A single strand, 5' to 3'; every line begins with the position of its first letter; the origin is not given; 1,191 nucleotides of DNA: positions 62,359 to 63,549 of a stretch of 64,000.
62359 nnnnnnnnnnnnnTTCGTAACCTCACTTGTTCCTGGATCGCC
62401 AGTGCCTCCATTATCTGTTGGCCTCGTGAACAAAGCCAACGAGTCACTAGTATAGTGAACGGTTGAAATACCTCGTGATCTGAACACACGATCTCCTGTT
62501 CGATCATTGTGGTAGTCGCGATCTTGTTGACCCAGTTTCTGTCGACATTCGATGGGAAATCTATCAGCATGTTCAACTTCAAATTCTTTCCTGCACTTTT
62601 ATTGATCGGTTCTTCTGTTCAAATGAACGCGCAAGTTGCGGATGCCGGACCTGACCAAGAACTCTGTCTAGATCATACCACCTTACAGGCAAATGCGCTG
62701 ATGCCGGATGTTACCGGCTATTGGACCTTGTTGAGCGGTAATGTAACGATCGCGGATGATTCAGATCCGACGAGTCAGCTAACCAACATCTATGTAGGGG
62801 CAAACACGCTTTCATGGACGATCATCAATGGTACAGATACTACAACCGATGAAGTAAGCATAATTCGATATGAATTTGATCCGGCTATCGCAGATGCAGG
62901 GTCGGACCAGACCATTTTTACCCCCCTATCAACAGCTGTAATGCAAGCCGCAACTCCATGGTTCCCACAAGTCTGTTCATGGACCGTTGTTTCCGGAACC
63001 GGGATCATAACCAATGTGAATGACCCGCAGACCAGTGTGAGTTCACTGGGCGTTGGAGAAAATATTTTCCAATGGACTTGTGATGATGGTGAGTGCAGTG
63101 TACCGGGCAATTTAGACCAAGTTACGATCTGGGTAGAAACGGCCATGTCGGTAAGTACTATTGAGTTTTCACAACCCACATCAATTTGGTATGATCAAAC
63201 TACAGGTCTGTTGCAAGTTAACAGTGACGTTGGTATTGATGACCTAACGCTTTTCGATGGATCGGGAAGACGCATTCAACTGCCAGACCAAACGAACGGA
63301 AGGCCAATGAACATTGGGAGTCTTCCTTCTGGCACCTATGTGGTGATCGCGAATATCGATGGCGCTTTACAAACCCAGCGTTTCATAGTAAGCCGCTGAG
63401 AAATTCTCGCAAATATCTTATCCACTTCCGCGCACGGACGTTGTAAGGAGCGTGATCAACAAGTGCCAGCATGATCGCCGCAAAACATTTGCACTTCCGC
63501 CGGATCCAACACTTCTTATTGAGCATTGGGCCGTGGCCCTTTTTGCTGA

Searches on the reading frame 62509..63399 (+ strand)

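Call 3: search_protein_families(library=pfam, proteins=[window:62509-63399:+], max_evalue=0.01)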
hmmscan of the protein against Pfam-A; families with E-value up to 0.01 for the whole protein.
window:62509-63399:+ (296 aa): 2 families
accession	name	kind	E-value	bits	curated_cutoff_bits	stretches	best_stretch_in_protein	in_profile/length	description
PF22352.2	K319L-like_PKD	-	4.5e-07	30.2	27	1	130-195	1-72/84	K319L-like, PKD domain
PF18962.6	Por_Secre_tail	-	0.0041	17.8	27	0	243-294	21-75/75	Secretion system C-terminal sorting domain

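Call 11: search_protein_families(library=ncbifam, proteins=[window:62509-63399:+], max_evalue=0.01)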
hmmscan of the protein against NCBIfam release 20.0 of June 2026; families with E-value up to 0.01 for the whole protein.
window:62509-63399:+ (296 aa): 1 family
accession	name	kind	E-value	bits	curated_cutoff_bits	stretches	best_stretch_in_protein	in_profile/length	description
TIGR04183.1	Por_Secre_tail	domain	1.3e-06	28.3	23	1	236-294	13-71/72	T9SS type A sorting domain-containing protein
